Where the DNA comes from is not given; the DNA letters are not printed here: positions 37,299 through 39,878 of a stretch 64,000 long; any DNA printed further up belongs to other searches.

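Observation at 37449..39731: Two-domain capsule polymerase candidate fusing a GT-A-like glycosyltransferase to a KpsS/KpsC-like (beta-Kdo transferase-type) domain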

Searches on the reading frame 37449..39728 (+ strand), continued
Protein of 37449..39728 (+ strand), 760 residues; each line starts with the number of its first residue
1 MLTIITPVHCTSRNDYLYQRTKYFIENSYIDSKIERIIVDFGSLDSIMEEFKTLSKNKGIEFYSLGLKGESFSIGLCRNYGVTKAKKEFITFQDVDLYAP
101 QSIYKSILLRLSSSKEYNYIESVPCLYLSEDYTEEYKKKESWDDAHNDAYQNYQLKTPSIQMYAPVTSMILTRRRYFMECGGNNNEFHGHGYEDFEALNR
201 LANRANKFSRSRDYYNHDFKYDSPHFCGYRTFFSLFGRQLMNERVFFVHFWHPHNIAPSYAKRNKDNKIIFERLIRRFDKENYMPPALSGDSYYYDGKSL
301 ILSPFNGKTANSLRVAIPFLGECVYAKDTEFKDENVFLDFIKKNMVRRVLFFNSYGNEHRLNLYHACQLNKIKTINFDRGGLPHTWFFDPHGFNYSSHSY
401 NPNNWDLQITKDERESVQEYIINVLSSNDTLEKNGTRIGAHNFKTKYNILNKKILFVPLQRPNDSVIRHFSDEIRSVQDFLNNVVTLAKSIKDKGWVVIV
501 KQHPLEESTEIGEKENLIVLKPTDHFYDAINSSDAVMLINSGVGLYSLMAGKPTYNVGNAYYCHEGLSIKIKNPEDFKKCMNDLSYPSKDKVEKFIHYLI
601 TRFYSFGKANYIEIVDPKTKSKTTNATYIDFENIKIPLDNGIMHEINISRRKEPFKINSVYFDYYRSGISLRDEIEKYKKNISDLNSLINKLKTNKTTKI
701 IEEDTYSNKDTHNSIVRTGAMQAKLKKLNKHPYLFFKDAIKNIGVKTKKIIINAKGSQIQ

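Call 41: predict_structure(alignment_id=A1)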
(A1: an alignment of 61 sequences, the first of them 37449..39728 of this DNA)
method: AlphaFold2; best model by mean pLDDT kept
length: 760 residues; sequences in the alignment: 61
mean_pLDDT: 92.3   pTM: 0.86
mean pLDDT of the five models: 92.3, 91.3, 90.9, 90.8, 89.4
residues with pLDDT >= 90: 626; 70-90: 99; 50-70: 12; < 50: 23
segments of 3 or more residues with pLDDT < 50: 701-718, 757-760
pLDDT, mean of each block of 10 residues (from residue 1): 97 94 97 98 97 98 95 94 98 97 98 97 98 95 97 97 95 98 90 94 97 89 91 96 97 87 92 96 96 92 95 97 97 98 97 96 98 96 96 95 98 98 92 90 97 97 91 92 96 97 84 87 95 97 96 97 97 96 97 98 97 87 89 94 94 95 92 93 94 71 40 45 86 90 80 55
secondary structure, 60 per line:
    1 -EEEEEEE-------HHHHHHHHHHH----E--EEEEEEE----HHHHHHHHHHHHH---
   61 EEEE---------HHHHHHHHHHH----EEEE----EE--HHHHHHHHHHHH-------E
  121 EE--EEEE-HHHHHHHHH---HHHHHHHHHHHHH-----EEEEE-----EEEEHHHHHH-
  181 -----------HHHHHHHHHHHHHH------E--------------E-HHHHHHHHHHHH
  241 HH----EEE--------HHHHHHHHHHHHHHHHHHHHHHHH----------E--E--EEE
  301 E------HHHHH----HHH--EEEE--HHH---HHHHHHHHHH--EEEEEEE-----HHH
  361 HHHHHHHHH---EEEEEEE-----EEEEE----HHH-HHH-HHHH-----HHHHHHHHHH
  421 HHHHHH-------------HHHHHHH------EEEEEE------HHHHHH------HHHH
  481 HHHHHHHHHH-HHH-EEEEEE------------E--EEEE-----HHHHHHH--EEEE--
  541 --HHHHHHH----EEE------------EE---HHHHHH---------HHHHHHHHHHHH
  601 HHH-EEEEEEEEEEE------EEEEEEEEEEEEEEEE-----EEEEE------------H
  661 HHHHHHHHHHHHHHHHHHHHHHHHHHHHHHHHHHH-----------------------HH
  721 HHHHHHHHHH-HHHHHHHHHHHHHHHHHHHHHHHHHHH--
elements in order (helices of 4 or more, strands of 3 or more residues): E2-8 H16-26 E34-40 H45-57 E61-64 H74-84 E89-92 H101-112 E120-122 E125-128 H130-138 H142-154 E160-164 E170-173 H174-179 H192-205 H229-242 E247-249 H258-281 E298-301 H308-312 E322-325 H334-343 E346-352 H358-369 E373-379 E385-389 H402-405 H411-426 H440-446 E453-458 H465-470 H477-490 E496-501 E517-520 H526-532 E535-538 H543-549 E554-556 H574-579 H589-603 E605-615 E622-637 E643-647 H660-695 H719-730 H732-758

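Call 43: fold_search(model_id=the predicted structure, library=pdb)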
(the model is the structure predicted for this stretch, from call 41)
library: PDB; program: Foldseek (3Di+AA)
matches with E <= 10: 1467; with E <= 0.001: 252
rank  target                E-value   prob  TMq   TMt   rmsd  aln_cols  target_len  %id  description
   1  6mgb                  3.9e-10  1.00  0.30  0.64   7.8       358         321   13  Thermosulfurimonas dismutans KpsC, beta Kdo 2,4 transferase (released 2019-03-27)
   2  8fux_B                8.1e-10  1.00  0.28  0.61   7.9       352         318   12  KpsC D160C ternary complex (released 2023-03-08)
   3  8fux_A                2.2e-09  1.00  0.29  0.61   7.9       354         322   14  KpsC D160C ternary complex (released 2023-03-08)
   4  6mgc                  2.9e-09  1.00  0.24  0.53  10.3       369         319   12  Escherichia coli KpsC, N-terminal domain (released 2019-03-27)
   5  6mgd_A                3.2e-09  1.00  0.26  0.62   8.1       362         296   15  Thermosulfurimonas dismutans KpsC, beta Kdo 2,7 transferase (released 2019-03-27)
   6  8fuw                  3.8e-09  1.00  0.28  0.61   8.5       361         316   13  KpsC D160N Kdo adduct (released 2023-03-08)
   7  6mgd_B                4.5e-09  1.00  0.27  0.64   8.2       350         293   16  Thermosulfurimonas dismutans KpsC, beta Kdo 2,7 transferase (released 2019-03-27)
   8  2z87_B                4.2e-08  1.00  0.21  0.26  14.3       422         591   15  Crystal structure of chondroitin polymerase from Escherichia coli strain K4 (K4CP) complexed with UDP-GalNAc and UDP (released 2008-09-16)
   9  5fa1_B                9.1e-08  1.00  0.23  0.42   9.0       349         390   13  The structure of the beta-3-deoxy-D-manno-oct-2-ulosonic acid transferase domain of WbbB (released 2016-05-18)
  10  8csc_B                1.1e-07  1.00  0.24  0.43  12.9       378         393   12  WbbB D232N-Kdo adduct (released 2022-11-09)
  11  8csb_B                1.5e-07  1.00  0.23  0.43   5.9       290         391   13  WbbB D232N in complex with CMP-beta-Kdo (released 2022-11-09)
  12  5fa1_A                2.2e-07  1.00  0.23  0.42   9.3       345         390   13  The structure of the beta-3-deoxy-D-manno-oct-2-ulosonic acid transferase domain of WbbB (released 2016-05-18)
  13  8csb_A                2.9e-07  1.00  0.22  0.40   9.0       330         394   12  WbbB D232N in complex with CMP-beta-Kdo (released 2022-11-09)
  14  2z87_A                3.1e-07  1.00  0.21  0.26  12.6       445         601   14  Crystal structure of chondroitin polymerase from Escherichia coli strain K4 (K4CP) complexed with UDP-GalNAc and UDP (released 2008-09-16)
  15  8csf_A                5.1e-07  1.00  0.21  0.38   9.1       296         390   14  WbbB D232C-Kdo adduct + alpha-Rha(1,3)GlcNAc ternary complex (released 2022-11-09)
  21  5fa0_A                7.9e-07  1.00  0.22  0.40   8.7       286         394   16  The structure of the beta-3-deoxy-D-manno-oct-2-ulosonic acid transferase domain from WbbB (released 2016-05-18)
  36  5fa0_B                3.0e-06  1.00  0.23  0.42   5.8       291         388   16  The structure of the beta-3-deoxy-D-manno-oct-2-ulosonic acid transferase domain from WbbB (released 2016-05-18)
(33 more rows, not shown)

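Call 51: find_related_loci(query=A1, collection=genome_contigs, flank=8000)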
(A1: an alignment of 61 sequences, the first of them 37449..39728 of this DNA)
Query A1 (760 aa) in genome_contigs; peptide patterns used: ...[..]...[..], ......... (x = any residue, [..] = any of these).
348 stretches matched a pattern; 88 encode a relative of the query (tblastn E <= 1e-3); the best 80 are kept; 78 distinct loci.
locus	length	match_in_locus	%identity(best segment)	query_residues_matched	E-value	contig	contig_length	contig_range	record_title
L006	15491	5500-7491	31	2-671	2e-116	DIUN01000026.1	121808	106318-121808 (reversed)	MAG TPA_asm: Sphingomonadales bacterium UBA6157 UBA6157_contig_24194, whole genome shotgun sequence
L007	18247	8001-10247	32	1-739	7e-116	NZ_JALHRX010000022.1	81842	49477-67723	Cupriavidus sp. WGlv3 WGlv3-auto_contig_22, whole genome shotgun sequence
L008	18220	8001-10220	30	2-746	5e-108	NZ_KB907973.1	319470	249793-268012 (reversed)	Yoonia vestfoldensis DSM 16212 H147DRAFT_scaffold00001.1, whole genome shotgun sequence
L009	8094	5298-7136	31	1-613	8e-99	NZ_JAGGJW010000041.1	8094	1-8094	Neorhizobium petrolearium strain DSM 26482 Ga0454100_41, whole genome shotgun sequence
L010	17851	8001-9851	33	35-643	6e-99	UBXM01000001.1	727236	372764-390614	Rhizobiales bacterium isolate AFS049984 genome assembly, contig: contig_1, whole genome shotgun sequence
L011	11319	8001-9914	31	1-635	2e-98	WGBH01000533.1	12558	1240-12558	MAG: Thiotrichaceae bacterium isolate S144_19 k151_72702, whole genome shotgun sequence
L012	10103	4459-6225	31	35-620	2e-97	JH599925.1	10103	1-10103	Acetobacteraceae bacterium AT-5844 genomic scaffold Scfld20, whole genome shotgun sequence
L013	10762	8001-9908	30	1-635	1e-95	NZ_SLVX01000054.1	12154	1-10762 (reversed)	Shinella granuli strain DSM 18401 Ga0310514_154, whole genome shotgun sequence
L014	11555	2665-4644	31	1-662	2e-92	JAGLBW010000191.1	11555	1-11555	MAG: Cocleimonas sp. isolate SW_2_14 ROV165.bin.14.fa_191, whole genome shotgun sequence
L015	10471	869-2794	34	2-637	6e-92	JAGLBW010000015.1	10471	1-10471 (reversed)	MAG: Cocleimonas sp. isolate SW_2_14 ROV165.bin.14.fa_15, whole genome shotgun sequence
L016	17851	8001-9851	30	2-616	1e-91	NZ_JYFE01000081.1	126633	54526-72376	Jannaschia aquimarina strain GSW-M26 jaqu_contig000081, whole genome shotgun sequence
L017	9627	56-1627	32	110-635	3e-88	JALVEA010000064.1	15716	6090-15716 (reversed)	MAG: Thiotrichaceae bacterium isolate 134-614_metabat2_scaf2bin.076 134-614_scaffold_1575_c1, whole genome shotgun seque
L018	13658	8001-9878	32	2-607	6e-87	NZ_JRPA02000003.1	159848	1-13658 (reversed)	Helicobacter sp. MIT 05-5294 NODE_3_length_159848_cov_71.2099, whole genome shotgun sequence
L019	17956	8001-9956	31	1-642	2e-85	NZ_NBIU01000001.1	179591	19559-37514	Helicobacter valdiviensis strain WBE14 contig1, whole genome shotgun sequence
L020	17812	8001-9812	32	47-636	3e-84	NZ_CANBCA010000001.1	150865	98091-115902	MAG: uncultured Helicobacter sp. isolate SRR15322610_bin.1_metawrap_v1.3_MAG NODE.26_length_150865_cov_14_112188, whole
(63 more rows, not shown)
